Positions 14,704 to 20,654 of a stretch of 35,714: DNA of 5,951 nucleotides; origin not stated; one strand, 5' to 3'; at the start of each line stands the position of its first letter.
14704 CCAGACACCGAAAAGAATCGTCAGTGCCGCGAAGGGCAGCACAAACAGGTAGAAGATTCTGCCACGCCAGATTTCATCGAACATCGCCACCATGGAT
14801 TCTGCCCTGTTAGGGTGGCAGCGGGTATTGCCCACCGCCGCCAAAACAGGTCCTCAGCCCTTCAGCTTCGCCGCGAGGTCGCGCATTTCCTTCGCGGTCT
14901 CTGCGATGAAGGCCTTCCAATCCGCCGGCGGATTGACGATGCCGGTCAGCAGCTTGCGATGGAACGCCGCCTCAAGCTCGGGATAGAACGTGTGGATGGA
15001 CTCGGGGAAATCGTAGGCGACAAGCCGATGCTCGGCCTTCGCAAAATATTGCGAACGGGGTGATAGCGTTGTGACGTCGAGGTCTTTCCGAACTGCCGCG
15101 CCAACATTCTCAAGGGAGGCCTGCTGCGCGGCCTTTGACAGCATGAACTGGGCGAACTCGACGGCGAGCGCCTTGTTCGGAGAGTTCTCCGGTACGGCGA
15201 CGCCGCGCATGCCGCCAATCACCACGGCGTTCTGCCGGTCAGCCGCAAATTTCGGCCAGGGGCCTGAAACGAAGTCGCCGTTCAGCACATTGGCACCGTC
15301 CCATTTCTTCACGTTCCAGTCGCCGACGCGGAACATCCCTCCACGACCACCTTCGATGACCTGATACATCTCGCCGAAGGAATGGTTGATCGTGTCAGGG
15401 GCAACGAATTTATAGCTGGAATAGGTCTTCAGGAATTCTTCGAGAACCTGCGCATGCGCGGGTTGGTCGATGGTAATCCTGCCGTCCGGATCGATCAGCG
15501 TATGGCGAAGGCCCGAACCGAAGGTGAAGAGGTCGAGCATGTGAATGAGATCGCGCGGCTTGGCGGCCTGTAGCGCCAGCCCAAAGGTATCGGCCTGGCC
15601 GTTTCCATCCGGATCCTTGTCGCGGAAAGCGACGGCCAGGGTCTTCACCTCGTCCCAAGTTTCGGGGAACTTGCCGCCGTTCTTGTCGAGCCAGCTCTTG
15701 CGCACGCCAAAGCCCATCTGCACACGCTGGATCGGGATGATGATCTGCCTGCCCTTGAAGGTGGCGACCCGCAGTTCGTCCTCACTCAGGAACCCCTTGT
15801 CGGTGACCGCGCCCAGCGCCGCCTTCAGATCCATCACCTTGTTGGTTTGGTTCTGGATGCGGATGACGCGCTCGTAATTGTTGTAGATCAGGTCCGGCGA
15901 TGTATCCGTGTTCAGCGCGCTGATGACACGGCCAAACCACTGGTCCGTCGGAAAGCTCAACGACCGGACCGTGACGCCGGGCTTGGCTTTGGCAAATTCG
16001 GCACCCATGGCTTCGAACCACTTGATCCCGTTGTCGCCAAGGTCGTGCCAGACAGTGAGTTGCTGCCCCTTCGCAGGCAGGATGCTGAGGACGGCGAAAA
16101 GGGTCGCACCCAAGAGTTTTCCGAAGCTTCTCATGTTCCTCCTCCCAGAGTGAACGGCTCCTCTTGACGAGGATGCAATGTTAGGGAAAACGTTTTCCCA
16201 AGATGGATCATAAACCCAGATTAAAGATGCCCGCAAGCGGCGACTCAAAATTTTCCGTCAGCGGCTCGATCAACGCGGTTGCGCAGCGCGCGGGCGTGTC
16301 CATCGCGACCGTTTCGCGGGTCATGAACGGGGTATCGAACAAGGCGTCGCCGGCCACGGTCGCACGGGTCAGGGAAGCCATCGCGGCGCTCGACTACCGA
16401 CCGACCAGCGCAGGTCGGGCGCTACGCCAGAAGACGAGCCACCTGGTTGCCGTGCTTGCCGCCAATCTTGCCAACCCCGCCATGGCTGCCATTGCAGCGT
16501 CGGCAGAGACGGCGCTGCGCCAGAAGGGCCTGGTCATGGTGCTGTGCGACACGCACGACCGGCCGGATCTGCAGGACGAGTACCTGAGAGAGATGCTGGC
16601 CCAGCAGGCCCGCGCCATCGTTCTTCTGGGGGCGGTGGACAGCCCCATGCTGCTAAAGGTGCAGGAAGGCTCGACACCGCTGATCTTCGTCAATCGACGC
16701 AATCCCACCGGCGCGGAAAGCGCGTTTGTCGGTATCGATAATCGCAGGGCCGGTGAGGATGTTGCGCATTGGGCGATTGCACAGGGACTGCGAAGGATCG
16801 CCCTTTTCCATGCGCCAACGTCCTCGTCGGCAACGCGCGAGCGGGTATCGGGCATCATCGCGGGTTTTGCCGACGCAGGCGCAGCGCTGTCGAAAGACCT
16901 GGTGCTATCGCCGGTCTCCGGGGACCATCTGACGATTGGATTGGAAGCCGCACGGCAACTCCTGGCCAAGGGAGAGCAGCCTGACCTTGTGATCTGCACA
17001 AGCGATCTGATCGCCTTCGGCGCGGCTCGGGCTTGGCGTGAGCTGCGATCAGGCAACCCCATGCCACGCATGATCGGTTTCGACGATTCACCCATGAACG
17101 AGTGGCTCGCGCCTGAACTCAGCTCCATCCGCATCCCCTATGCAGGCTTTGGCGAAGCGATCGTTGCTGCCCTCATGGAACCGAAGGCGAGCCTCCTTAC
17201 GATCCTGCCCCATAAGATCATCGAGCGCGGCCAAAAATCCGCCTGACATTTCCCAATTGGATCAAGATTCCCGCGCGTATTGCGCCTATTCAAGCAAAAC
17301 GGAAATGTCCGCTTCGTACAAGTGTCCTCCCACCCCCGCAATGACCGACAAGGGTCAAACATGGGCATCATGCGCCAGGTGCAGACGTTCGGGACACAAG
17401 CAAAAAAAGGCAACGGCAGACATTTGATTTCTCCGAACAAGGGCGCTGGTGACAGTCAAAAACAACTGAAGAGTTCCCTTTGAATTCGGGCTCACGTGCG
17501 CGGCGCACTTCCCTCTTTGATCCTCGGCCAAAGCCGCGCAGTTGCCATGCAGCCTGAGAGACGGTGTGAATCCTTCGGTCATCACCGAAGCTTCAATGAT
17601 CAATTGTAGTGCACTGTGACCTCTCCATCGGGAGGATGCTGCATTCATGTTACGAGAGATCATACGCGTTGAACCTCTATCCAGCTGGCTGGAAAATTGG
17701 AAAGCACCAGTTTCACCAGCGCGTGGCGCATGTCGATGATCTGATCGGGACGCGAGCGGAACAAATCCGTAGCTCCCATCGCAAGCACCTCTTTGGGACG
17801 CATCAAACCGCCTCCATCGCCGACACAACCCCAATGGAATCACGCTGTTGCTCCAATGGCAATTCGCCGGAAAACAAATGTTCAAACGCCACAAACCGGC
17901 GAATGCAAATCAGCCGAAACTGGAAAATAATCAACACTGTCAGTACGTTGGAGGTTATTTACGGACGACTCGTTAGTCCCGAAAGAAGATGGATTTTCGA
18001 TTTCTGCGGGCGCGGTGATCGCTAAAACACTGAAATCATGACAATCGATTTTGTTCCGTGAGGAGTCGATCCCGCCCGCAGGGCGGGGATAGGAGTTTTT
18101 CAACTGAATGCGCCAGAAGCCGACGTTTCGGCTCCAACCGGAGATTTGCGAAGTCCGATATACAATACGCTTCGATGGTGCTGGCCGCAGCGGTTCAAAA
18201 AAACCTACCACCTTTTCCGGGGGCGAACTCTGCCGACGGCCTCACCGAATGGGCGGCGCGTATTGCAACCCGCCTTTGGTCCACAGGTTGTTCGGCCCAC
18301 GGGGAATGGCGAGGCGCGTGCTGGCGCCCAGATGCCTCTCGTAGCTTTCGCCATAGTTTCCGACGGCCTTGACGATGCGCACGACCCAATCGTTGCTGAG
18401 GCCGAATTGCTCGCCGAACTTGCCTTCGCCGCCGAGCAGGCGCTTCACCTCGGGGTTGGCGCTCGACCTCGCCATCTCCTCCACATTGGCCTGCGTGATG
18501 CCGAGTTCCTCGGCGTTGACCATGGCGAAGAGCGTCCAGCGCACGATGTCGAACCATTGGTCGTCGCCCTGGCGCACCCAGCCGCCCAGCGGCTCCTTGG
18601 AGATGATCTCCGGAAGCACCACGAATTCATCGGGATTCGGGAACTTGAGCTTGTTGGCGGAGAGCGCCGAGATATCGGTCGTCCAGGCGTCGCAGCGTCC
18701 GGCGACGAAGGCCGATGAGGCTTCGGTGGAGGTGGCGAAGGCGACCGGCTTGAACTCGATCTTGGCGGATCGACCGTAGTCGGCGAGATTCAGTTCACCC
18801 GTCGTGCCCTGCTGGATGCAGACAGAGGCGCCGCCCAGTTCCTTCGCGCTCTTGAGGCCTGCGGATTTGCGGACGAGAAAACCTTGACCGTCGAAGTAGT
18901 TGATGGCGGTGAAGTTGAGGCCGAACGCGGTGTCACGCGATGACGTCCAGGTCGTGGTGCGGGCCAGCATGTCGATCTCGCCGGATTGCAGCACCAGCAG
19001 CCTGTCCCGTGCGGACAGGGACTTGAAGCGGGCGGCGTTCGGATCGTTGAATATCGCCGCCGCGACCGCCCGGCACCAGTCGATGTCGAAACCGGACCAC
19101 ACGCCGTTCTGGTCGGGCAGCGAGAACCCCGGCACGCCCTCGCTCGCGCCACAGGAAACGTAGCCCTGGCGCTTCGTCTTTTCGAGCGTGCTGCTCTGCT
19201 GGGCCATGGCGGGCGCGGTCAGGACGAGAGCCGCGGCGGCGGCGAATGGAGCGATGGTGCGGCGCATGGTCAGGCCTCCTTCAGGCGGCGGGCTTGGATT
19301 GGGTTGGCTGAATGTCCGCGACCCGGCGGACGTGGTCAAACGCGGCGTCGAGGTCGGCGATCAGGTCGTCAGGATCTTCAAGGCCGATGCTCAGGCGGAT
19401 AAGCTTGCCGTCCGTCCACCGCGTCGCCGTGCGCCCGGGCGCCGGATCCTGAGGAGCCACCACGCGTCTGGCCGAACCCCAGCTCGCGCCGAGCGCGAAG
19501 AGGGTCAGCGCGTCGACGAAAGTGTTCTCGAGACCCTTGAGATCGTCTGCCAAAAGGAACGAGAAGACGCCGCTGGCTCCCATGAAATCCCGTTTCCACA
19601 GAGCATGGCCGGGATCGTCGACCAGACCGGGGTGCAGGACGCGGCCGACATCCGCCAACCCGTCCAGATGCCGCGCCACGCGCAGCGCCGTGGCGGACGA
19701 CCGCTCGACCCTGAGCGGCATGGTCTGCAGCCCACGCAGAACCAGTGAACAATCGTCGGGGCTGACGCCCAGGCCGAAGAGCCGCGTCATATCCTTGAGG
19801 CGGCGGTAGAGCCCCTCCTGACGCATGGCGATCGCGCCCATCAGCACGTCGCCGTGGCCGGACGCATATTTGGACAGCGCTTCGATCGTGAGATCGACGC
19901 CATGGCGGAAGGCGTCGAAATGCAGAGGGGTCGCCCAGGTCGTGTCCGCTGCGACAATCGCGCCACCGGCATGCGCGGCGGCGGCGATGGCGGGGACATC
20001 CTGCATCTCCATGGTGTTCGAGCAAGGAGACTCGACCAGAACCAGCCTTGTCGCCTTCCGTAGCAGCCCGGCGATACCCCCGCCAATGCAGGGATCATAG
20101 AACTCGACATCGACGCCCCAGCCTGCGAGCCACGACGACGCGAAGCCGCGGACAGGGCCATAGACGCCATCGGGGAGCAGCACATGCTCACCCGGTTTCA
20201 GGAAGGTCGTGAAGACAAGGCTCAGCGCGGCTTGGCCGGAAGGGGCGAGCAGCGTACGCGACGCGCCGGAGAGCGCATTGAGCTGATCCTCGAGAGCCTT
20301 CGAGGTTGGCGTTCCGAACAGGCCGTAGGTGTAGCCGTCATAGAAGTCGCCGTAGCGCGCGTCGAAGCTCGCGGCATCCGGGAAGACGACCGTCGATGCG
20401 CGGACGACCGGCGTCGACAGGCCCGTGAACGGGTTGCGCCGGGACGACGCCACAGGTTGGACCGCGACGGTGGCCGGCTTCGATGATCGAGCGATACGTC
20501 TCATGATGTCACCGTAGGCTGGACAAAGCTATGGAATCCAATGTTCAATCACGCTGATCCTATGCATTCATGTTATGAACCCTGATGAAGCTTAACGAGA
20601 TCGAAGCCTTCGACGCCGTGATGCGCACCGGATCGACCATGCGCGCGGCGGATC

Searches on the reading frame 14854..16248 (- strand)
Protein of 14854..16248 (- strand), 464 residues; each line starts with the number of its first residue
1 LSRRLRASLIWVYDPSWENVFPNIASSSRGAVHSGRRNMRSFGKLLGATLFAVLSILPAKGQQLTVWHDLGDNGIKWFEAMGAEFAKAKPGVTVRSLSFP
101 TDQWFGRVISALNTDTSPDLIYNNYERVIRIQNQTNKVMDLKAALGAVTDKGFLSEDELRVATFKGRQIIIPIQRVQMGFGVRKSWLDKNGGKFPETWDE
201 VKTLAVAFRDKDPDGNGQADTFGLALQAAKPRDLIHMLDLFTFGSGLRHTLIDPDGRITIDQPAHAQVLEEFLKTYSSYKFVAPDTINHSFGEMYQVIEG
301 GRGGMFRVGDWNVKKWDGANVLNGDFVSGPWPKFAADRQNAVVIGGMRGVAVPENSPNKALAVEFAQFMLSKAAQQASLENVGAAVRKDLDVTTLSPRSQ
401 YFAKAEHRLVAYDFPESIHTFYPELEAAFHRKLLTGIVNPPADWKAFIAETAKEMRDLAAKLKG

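Call 16: search_protein_families(library=pfam, proteins=[window:14854-16248:-], max_evalue=0.001)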
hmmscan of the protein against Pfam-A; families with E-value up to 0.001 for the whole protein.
window:14854-16248:- (464 aa): 2 families
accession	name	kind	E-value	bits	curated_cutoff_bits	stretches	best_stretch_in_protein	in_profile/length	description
PF01547.30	SBP_bac_1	-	1.4e-25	91.4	26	1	75-376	5-307/307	Bacterial extracellular solute-binding protein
PF13416.11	SBP_bac_8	-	5.8e-18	66.1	27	1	80-379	1-253/279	Bacterial extracellular solute-binding protein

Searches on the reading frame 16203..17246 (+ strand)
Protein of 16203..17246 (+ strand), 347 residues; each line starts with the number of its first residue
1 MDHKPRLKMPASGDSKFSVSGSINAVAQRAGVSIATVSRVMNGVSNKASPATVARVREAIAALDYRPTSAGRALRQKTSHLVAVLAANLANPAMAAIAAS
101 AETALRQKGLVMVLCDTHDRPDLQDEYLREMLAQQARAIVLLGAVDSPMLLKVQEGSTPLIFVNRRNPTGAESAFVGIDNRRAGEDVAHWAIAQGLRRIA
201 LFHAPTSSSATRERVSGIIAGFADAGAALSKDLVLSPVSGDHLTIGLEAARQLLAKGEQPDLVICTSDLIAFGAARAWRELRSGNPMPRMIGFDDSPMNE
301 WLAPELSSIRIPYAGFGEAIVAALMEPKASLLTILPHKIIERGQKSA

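Call 16: search_protein_families(library=pfam, proteins=[window:16203-17246:+], max_evalue=0.001)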
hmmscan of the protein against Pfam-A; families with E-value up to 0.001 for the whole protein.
window:16203-17246:+ (347 aa): 5 families
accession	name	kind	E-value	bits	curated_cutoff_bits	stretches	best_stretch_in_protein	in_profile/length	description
PF00532.27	Peripla_BP_1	-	8.2e-22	78.4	22.2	1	82-277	4-200/281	Periplasmic binding proteins and sugar binding domain of LacI family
PF13407.12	Peripla_BP_4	-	3.8e-16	59.9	35.1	1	82-298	1-221/258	Periplasmic binding protein domain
PF00356.27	LacI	-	2.6e-14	53.2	27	1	23-67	2-45/46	Bacterial regulatory proteins, lacI family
PF13377.12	Peripla_BP_3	-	3.5e-10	40.6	26.5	1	192-326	5-143/167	Periplasmic binding protein-like domain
PF13560.12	HTH_31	-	0.00034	21.3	27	1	22-58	16-52/64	Helix-turn-helix domain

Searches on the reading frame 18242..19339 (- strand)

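Call 16: search_protein_families(library=pfam, proteins=[window:18242-19339:-], max_evalue=0.001)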
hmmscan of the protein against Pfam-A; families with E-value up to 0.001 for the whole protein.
window:18242-19339:- (365 aa): 1 family
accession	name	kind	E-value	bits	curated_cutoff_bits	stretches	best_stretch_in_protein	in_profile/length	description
PF00497.25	SBP_bac_3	-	8.5e-14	51.9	26.4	1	63-279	3-122/132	Bacterial extracellular solute-binding proteins, family 3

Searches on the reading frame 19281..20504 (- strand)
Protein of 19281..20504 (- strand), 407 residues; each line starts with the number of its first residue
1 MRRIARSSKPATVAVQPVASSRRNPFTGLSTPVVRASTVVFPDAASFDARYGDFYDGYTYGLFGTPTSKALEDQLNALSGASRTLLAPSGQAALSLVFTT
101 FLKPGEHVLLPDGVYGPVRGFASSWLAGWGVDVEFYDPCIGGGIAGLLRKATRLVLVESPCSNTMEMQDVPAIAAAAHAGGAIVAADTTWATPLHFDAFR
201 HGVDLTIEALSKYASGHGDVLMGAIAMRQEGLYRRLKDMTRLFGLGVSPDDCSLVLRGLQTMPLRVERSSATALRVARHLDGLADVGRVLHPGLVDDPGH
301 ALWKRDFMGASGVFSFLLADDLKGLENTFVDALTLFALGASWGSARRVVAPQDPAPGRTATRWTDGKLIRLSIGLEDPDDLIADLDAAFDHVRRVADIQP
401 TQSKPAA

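Call 16: search_protein_families(library=pfam, proteins=[window:19281-20504:-], max_evalue=0.001)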
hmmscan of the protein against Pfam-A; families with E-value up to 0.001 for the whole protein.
window:19281-20504:- (407 aa): 1 family
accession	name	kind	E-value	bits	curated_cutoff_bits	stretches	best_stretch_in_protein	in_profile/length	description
PF01053.26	Cys_Met_Meta_PP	-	2.4e-86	290.1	27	1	13-389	3-380/381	Cys/Met metabolism PLP-dependent enzyme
